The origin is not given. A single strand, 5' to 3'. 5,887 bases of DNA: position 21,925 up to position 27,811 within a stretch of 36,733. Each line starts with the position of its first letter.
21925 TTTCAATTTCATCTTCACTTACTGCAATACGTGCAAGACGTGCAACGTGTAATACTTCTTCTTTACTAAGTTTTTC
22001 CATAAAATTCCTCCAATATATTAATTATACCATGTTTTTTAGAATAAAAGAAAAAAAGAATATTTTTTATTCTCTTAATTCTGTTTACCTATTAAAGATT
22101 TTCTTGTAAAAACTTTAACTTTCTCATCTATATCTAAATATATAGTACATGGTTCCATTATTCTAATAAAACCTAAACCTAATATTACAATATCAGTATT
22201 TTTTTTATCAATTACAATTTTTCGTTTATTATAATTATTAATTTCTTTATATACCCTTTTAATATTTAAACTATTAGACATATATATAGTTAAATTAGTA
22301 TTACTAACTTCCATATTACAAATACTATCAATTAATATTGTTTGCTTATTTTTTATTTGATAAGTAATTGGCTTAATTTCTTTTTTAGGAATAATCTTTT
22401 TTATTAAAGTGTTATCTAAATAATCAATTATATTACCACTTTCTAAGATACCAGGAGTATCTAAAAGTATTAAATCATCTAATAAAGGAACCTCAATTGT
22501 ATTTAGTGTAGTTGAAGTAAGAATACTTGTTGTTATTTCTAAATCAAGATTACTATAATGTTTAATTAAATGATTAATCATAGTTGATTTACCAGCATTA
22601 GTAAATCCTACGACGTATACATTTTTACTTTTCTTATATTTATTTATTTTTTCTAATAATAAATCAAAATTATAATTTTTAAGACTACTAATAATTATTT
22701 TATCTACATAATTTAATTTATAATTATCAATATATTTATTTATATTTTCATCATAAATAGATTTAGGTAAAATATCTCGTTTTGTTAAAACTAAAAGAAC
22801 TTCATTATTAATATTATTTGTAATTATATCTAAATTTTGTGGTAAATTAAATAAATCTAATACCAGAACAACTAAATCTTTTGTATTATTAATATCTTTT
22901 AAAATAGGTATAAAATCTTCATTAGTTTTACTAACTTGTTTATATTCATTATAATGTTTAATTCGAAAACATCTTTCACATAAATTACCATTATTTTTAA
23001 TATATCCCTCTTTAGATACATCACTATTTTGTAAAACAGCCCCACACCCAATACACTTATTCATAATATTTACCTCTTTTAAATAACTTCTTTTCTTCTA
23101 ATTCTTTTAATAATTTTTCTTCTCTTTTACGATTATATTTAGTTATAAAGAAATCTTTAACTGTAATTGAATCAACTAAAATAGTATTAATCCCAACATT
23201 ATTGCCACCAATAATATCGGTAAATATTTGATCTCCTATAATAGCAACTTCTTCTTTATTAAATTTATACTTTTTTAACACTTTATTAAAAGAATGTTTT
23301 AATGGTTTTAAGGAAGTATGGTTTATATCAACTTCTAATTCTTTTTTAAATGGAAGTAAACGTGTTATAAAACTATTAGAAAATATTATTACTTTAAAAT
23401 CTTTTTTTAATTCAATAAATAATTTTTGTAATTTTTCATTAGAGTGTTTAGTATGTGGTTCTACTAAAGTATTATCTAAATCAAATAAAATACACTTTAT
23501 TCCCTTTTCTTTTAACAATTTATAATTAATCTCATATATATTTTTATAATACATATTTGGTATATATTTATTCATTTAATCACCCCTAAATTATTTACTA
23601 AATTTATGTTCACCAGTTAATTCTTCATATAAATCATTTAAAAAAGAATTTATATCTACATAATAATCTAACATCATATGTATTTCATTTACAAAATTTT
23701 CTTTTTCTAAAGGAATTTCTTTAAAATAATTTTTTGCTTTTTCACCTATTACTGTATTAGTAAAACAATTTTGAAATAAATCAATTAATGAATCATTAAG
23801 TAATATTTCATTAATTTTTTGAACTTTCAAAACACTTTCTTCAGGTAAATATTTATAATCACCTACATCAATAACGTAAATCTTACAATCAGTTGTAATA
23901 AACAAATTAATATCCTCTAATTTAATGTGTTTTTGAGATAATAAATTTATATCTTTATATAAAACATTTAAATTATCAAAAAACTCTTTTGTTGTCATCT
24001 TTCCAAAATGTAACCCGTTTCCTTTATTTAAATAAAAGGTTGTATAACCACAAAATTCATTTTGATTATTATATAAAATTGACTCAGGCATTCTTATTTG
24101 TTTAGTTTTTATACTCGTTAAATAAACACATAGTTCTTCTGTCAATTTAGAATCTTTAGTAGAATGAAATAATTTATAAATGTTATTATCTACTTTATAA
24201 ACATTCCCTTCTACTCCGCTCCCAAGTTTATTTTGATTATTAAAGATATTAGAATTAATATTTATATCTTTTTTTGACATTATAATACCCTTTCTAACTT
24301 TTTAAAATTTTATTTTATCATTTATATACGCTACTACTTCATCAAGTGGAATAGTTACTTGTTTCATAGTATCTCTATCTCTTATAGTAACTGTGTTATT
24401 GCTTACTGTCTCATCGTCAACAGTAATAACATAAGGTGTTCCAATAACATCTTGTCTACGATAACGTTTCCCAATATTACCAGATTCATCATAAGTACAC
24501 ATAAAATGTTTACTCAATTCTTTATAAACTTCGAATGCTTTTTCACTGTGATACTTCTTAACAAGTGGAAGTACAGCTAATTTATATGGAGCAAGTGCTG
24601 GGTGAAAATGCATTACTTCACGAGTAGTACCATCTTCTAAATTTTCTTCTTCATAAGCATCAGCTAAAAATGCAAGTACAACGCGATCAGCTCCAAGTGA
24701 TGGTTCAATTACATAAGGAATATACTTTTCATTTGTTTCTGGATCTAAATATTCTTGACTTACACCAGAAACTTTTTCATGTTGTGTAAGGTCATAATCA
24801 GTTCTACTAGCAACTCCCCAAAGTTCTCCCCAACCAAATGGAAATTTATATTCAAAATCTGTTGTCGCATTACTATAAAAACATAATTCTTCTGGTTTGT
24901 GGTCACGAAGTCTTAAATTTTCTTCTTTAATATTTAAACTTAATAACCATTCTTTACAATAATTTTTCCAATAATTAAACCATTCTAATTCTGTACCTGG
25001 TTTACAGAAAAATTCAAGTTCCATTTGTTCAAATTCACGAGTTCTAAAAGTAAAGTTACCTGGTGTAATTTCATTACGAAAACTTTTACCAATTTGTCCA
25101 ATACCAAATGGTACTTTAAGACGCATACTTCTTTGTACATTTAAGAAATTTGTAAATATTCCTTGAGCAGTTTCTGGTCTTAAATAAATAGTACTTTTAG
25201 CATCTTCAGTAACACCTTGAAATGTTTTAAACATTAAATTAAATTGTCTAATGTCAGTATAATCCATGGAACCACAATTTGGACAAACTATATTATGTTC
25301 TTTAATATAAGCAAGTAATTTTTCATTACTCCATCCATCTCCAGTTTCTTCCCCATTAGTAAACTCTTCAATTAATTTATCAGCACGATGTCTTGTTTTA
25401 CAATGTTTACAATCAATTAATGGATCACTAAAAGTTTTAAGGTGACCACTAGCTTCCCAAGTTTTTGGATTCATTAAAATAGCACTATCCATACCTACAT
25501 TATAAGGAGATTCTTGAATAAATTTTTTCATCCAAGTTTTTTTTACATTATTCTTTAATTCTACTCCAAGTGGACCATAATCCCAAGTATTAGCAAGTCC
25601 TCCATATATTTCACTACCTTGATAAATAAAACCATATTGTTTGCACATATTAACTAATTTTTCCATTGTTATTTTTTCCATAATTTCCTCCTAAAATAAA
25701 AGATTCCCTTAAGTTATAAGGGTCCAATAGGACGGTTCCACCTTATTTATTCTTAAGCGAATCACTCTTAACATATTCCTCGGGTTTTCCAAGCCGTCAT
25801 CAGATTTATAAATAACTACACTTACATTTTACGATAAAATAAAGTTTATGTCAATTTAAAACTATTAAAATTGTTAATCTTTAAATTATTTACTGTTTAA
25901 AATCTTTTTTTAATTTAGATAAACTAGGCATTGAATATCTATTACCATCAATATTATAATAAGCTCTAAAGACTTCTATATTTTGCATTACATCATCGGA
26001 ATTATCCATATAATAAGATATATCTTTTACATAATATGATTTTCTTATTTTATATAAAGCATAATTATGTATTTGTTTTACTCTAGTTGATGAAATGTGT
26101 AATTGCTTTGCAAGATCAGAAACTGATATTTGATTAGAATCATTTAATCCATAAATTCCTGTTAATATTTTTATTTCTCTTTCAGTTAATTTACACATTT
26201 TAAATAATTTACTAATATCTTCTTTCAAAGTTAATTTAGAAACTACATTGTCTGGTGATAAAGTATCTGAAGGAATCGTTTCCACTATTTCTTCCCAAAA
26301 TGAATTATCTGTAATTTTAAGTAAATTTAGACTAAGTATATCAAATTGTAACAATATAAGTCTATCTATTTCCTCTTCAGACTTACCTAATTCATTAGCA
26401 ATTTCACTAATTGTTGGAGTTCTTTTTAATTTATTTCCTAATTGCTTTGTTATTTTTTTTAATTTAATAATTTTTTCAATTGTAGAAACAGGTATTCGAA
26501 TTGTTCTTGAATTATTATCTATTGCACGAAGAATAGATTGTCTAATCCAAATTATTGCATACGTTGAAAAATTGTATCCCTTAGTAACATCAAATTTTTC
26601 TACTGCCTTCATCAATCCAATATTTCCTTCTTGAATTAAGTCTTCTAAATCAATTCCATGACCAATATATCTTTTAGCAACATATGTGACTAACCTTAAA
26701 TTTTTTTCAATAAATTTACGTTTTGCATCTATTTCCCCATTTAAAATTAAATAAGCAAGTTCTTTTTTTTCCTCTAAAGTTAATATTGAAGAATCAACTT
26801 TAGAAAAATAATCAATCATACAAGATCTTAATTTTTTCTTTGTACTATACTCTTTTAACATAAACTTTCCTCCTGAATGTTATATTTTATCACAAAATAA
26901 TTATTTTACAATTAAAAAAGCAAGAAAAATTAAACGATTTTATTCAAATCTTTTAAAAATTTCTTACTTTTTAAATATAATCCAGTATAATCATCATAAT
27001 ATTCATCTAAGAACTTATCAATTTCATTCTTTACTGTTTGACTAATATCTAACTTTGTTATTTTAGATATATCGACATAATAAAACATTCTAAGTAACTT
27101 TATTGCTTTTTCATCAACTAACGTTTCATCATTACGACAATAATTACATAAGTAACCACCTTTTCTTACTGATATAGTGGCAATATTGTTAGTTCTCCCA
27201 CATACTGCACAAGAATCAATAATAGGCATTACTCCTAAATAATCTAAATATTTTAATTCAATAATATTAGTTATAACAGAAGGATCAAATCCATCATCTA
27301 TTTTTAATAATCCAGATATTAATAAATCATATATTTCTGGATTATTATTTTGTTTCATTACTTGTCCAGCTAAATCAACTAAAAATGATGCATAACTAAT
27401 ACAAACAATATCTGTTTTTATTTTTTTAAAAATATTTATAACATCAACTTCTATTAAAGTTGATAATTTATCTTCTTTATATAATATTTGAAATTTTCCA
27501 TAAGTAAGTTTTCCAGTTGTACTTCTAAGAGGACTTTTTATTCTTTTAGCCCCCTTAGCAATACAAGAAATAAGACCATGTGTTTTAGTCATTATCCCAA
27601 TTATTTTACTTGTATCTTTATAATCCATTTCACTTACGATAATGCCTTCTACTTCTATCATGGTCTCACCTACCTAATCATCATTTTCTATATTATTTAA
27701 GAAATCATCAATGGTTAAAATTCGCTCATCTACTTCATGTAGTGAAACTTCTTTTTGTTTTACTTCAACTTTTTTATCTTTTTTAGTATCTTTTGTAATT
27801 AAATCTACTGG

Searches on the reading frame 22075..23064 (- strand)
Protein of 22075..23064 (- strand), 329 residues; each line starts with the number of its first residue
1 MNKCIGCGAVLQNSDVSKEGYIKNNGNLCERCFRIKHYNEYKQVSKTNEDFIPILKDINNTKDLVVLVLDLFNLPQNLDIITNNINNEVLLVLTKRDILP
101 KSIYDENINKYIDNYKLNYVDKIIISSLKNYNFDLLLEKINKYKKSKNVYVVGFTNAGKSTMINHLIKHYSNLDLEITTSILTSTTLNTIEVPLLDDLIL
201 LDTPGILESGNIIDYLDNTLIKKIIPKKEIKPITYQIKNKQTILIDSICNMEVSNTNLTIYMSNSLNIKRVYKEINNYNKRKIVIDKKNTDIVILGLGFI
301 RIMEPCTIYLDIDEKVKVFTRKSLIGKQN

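Call 35: search_protein_families(library=pfam, proteins=[window:22075-23064:-], max_evalue=0.001)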
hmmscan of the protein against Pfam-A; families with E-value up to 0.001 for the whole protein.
window:22075-23064:- (329 aa): 4 families
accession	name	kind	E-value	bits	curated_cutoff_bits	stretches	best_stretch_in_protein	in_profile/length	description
PF01926.29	MMR_HSR1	-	9.9e-10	39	21.9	1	149-279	2-100/113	50S ribosome-binding GTPase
PF03193.22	RsgA_GTPase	-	3.1e-09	37.3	30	1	85-208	52-170/174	RsgA GTPase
PF21516.2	YqeH-like_C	-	4.2e-07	30.8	27.7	1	272-324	42-95/95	YqeH-like, C-terminal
PF00350.29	Dynamin_N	-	4.4e-05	24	27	0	149-170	1-22/168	Dynamin family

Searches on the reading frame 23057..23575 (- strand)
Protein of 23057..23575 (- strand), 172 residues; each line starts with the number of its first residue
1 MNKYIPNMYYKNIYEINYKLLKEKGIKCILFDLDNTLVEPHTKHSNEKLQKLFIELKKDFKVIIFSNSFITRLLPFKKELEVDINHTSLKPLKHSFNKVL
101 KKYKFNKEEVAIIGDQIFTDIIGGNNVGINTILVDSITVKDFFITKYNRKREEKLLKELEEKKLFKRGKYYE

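Call 35: search_protein_families(library=pfam, proteins=[window:23057-23575:-], max_evalue=0.001)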
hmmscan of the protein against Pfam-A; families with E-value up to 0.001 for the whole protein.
window:23057-23575:- (172 aa): 5 families
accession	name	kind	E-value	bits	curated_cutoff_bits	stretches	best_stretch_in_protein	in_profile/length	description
PF09419.16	PGP_phosphatase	-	1.2e-14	54.7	20.4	1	4-136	17-166/168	Mitochondrial PGP phosphatase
PF00702.32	Hydrolase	-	3.7e-12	47.5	26.4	1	49-128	103-191/191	haloacid dehalogenase-like hydrolase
PF13242.12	Hydrolase_like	-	1e-10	41.8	22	1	90-136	4-50/75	HAD-hyrolase-like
PF13419.12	HAD_2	-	3.5e-09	37.5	23.8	1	89-134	134-178/178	Haloacid dehalogenase-like hydrolase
PF08282.18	Hydrolase_3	-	0.00043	20.5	20.9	0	29-137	1-111/255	haloacid dehalogenase-like hydrolase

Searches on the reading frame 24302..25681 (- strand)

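Call 35: search_protein_families(library=pfam, proteins=[window:24302-25681:-], max_evalue=0.001)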
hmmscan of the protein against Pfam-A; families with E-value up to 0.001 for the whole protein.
window:24302-25681:- (459 aa): 2 families
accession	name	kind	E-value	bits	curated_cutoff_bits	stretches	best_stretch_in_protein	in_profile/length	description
PF03129.25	HGTP_anticodon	-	5.4e-23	81.4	21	1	368-455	2-93/94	Anticodon binding domain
PF00587.30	tRNA-synt_2b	-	7.7e-11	42.8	29.3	1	159-340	5-177/179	tRNA synthetase class II core domain (G, H, P, S and T)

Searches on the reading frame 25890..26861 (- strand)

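Call 35: search_protein_families(library=pfam, proteins=[window:25890-26861:-], max_evalue=0.001)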
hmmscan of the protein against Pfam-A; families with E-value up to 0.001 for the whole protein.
window:25890-26861:- (323 aa): 5 families
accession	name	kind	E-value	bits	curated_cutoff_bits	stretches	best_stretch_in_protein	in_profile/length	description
PF04542.20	Sigma70_r2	-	3.7e-23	81.5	24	1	50-119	1-70/71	Sigma-70 region 2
PF04539.22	Sigma70_r3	-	1e-11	45.2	25.3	1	129-180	1-52/78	Sigma-70 region 3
PF04545.22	Sigma70_r4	-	6.9e-11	41.9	24.1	1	224-274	4-50/50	Sigma-70, region 4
PF13542.12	HTH_Tnp_ISL3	-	8.9e-05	22.3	27.4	0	244-267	27-49/51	Helix-turn-helix domain of transposase family ISL3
PF04760.21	IF2_N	-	0.00041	20.5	25.3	0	244-261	3-20/53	Translation initiation factor IF-2, N-terminal region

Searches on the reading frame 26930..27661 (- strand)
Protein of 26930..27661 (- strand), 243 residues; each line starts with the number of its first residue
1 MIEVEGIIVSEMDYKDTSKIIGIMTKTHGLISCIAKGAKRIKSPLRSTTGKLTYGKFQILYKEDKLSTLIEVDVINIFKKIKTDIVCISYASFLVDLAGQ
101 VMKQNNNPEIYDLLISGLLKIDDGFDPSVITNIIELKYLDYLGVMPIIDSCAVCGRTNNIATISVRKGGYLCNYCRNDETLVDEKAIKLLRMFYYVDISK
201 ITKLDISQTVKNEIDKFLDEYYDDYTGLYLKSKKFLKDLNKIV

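Call 35: search_protein_families(library=pfam, proteins=[window:26930-27661:-], max_evalue=0.001)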
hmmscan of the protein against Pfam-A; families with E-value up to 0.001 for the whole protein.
window:26930-27661:- (243 aa): 2 families
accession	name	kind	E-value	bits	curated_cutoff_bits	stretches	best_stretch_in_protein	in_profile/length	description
PF02565.21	RecO_C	-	1.3e-30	106.6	22.1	1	83-233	2-156/157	Recombination protein O C terminal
PF11967.14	RecO_N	-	6.9e-17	61.7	27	1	2-78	4-80/80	Recombination protein O N terminal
